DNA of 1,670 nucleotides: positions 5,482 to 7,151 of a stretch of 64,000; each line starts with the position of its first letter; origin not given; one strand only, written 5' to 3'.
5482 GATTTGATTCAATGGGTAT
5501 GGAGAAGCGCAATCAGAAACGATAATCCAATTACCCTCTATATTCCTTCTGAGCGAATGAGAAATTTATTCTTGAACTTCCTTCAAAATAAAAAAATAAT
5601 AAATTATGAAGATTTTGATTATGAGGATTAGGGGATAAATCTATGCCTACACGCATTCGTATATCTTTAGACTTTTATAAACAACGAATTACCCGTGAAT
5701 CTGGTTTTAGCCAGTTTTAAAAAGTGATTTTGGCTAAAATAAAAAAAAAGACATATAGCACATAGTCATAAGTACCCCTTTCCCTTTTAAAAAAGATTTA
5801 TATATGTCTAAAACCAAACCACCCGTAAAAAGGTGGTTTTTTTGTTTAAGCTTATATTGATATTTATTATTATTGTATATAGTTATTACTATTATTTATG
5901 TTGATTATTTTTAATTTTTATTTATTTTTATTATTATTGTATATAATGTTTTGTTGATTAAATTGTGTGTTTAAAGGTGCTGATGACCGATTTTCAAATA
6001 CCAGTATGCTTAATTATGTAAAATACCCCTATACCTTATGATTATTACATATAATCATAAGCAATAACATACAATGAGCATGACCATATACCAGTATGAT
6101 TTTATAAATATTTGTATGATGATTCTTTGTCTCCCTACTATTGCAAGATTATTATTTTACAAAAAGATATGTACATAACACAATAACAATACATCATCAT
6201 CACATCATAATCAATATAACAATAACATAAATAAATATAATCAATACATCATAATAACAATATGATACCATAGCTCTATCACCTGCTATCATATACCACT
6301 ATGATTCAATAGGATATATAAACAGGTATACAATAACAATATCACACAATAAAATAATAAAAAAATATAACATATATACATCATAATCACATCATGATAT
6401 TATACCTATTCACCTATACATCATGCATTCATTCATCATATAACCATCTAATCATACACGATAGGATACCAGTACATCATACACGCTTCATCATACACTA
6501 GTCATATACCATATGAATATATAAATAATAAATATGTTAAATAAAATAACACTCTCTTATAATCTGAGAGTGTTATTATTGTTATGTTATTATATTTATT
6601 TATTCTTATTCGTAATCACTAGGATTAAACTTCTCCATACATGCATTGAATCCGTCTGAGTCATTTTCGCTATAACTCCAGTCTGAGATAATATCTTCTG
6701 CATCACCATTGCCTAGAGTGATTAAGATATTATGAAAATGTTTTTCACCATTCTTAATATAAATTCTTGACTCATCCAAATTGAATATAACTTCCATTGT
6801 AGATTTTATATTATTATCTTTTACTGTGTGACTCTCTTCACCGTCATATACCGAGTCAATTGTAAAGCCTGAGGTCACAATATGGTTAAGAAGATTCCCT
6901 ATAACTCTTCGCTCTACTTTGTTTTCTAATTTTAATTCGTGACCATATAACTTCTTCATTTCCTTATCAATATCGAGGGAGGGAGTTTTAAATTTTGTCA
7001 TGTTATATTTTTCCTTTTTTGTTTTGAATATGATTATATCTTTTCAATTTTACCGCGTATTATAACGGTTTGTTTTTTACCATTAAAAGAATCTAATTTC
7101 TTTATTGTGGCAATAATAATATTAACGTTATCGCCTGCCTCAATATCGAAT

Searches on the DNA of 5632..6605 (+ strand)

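Call 4: search_dna_similar(query=window:5632-6605:+, collection=phages, mode=near, max_rows=30)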
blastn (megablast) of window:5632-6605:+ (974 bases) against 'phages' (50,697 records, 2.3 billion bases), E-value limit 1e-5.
No match.

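Call 8: search_dna_similar(query=window:5632-6605:+, collection=phages, mode=distant, max_rows=20)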
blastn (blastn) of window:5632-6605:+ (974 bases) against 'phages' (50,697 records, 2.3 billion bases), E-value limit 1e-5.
No match.

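Call 85: build_rna_model(alignment_id=A2, structure=none)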
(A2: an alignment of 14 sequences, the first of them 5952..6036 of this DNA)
Model R1 built from alignment A2 (14 sequences, 85 columns); structure: none (sequence only).
model positions 84; base pairs 0; branch points 0; effective number of sequences 14; information 0.606 bits per position. No base pairs: searches with it score sequence only.

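Call 86: search_with_rna_model(model_id=R1, sources=[window, L007, L008, L009, L010, L011, L012, L015, L016, L076, L053, L025, L020, L022, L039, L002], max_evalue=10, show_alignments=4)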
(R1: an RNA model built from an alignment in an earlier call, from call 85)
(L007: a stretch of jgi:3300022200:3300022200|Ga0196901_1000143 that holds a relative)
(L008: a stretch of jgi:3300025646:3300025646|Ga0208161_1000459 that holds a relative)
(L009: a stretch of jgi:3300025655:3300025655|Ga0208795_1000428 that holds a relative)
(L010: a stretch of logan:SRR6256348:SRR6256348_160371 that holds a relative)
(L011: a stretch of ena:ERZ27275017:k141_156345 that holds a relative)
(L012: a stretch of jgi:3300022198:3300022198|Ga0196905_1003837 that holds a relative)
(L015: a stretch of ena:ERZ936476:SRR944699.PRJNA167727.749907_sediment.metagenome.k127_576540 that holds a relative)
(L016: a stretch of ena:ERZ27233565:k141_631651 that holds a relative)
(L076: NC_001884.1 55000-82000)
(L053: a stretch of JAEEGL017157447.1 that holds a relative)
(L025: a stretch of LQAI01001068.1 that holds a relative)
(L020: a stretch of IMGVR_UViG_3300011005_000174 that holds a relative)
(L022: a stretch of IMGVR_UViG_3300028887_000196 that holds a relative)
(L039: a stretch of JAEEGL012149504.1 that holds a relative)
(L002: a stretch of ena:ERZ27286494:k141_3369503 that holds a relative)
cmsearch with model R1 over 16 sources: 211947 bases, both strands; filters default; matches with E-value up to 10: 9.
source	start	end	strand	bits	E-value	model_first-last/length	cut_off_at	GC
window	5954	6032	-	48.1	1.6e-13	5-82/84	-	0.3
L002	11664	11742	-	48.1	1.6e-13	5-82/84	-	0.3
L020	14238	14318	-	41.7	1.7e-11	2-82/84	-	0.35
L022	10281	10360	-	39.6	7.9e-11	2-81/84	-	0.35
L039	387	466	+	38.3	2e-10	2-81/84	-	0.36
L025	3117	3190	-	30.2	6.8e-08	6-79/84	-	0.41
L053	7234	7295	-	28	3.3e-07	3-64/84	-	0.26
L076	9511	9589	-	27.5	4.6e-07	2-78/84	-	0.37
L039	754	798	+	9.7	0.18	6-49/84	-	0.27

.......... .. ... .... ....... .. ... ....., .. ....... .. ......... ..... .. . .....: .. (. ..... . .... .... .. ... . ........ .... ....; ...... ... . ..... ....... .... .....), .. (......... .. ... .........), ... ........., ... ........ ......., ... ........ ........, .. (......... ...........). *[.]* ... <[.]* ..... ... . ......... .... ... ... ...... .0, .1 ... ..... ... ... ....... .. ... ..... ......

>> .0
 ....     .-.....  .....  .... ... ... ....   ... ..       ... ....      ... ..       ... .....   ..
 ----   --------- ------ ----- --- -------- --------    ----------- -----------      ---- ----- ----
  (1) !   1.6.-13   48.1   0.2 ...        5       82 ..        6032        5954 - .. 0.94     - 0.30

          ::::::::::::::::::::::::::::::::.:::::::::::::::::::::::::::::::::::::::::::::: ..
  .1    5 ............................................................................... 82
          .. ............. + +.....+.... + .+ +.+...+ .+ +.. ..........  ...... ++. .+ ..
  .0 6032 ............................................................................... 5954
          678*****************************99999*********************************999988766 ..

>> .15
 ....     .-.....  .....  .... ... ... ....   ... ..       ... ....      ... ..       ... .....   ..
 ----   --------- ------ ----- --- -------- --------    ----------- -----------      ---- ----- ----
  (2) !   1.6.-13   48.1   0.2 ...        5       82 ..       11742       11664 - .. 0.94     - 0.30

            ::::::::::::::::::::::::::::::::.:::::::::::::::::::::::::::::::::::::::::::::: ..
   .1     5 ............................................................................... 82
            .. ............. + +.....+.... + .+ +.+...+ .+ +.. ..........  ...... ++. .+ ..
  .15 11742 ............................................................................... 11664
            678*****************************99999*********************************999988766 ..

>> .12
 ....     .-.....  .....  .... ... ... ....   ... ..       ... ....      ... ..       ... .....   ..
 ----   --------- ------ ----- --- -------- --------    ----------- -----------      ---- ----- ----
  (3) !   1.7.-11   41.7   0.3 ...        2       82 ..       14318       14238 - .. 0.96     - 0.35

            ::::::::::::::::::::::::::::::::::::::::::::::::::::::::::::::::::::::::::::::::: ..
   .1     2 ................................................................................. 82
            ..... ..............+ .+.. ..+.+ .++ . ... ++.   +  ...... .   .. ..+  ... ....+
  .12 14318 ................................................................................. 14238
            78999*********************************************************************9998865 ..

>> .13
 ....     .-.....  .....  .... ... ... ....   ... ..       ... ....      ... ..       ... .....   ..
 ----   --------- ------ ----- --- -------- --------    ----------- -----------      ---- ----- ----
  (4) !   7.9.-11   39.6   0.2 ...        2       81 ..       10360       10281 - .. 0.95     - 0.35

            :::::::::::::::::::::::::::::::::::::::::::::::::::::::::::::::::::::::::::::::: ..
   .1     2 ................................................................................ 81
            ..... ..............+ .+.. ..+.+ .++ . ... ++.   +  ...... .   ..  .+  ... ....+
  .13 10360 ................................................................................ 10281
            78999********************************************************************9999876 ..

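Call 106: search_with_rna_model(model_id=R1, sources=[L078, L079, L080, L081], max_evalue=10, filters=off, show_alignments=3)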
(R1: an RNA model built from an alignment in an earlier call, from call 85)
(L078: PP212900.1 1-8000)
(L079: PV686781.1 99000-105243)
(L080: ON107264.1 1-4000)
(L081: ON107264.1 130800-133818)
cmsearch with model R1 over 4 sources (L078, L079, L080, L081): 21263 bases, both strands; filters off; matches with E-value up to 10: 40.
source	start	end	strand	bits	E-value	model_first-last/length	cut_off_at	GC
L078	4339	4385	+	12.9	0.0018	20-66/84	-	0.3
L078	779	843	-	7.8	0.069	11-66/84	-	0.23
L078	4942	4964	-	4.9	0.57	14-36/84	-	0.26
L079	4136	4180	-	4.8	0.61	37-81/84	-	0.38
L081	1864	1887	-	4.7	0.65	15-38/84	-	0.08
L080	21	56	-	4.5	0.75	4-38/84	-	0.28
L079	3345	3384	-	4.3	0.89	32-71/84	-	0.43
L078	5591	5623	-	4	1.1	31-59/84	-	0.3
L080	2355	2387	-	3.8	1.3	32-64/84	-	0.3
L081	1064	1110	-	3.7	1.3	19-65/84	-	0.32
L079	3866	3899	-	3.6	1.4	15-48/84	-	0.24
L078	4160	4217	+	3.3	1.8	21-78/84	-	0.24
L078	7883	7903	-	3.2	1.9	11-31/84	-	0.29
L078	1176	1198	-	3.1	2.2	44-66/84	-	0.26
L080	2188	2222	+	3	2.2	17-50/84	-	0.31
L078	5176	5214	+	3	2.3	29-64/84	-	0.36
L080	2148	2184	-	2.8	2.5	22-58/84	-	0.38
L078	7454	7487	-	2.7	2.8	12-45/84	-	0.24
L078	7319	7336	-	2.7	2.8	12-29/84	-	0.22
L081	1544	1576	-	2.6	3.1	15-47/84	-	0.27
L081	2618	2655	+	2.5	3.2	19-56/84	-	0.32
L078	3545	3561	+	2.4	3.4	51-67/84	-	0.29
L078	1050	1093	-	2.3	3.8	7-38/84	-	0.27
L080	375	394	+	2.2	3.9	53-72/84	-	0.3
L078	1799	1838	+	2.1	4.2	18-56/84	-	0.22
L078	3435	3465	-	1.9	5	12-42/84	-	0.13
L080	1968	1984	+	1.8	5.2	16-32/84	-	0.35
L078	6790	6824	-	1.8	5.5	12-46/84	-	0.2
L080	702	729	+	1.7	5.7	18-45/84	-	0.32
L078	966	997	-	1.5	6.7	16-47/84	-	0.25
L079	4668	4692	-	1.4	7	57-81/84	-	0.36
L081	538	567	+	1.3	7.9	52-81/84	-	0.27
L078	937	965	+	1.2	8.1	35-63/84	-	0.21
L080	3903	3930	-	1.2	8.2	53-77/84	-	0.43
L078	5505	5532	-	1.2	8.2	12-37/84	-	0.29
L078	5722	5741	-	1.1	8.7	17-36/84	-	0.1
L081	2999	3019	-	1.1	9.2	58-78/84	-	0.43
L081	2127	2148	+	1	9.5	29-50/84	-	0.36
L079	4134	4147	+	1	9.6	15-28/84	-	0.36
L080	281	301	+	1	9.8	60-80/84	-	0.24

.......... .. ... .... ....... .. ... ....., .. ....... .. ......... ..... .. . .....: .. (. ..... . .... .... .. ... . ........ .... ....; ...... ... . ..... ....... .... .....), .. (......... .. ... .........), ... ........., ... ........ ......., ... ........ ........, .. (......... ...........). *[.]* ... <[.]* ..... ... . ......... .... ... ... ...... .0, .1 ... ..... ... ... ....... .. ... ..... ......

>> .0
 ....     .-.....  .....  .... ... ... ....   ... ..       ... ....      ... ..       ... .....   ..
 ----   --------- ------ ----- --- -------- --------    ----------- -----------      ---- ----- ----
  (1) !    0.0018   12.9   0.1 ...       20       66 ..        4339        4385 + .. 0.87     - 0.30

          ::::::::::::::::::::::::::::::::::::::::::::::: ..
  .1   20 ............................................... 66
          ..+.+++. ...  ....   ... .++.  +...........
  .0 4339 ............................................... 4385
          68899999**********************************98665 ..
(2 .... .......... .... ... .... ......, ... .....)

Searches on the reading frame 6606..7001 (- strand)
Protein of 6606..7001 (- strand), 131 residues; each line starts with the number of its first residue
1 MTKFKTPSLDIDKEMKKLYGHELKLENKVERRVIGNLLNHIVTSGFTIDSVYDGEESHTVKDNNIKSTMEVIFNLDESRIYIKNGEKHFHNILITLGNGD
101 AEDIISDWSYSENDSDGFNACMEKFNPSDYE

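Call 10: search_protein_families(library=pfam, proteins=[window:6606-7001:-], max_evalue=0.01)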
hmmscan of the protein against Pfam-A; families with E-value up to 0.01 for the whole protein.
window:6606-7001:- (131 aa): 0 families

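Call 17: search_protein_families(library=phrogs, proteins=[window:6606-7001:-], max_evalue=0.001)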
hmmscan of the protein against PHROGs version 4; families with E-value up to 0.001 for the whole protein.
window:6606-7001:- (131 aa): 2 families
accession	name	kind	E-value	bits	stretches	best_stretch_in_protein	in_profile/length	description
phrog_4158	-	unknown function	1.2e-19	71.7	1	12-126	22-126/130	-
phrog_22565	-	unknown function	0.00018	22.6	1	28-109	7-89/111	-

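Call 21: find_related_loci(query=window:6606-7001:-, collection=viral_contigs, flank=10000)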
Query window:6606-7001:- (131 aa) in viral_contigs; peptide patterns used: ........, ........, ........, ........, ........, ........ (x = any residue, [..] = any of these).
32 stretches matched a pattern, but none encodes a relative of the query by tblastn (E <= 1e-3).

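Call 77: find_encoding_contigs(protein=window:6606-7001:-, flank=3000, max_places=10)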
Protein window:6606-7001:- (131 aa): 7 contigs read that carry it; 1 place shown.
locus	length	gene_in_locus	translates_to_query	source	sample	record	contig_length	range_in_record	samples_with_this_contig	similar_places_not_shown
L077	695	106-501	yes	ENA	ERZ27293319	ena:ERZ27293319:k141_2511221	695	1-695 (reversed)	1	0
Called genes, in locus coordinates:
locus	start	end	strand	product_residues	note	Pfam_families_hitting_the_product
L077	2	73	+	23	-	?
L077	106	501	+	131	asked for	-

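Call 81: search_protein_families(library=ncbifam, proteins=[window:6606-7001:-], max_evalue=0.01)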
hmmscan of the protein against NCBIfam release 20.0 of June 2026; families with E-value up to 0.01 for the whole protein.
window:6606-7001:- (131 aa): 0 families
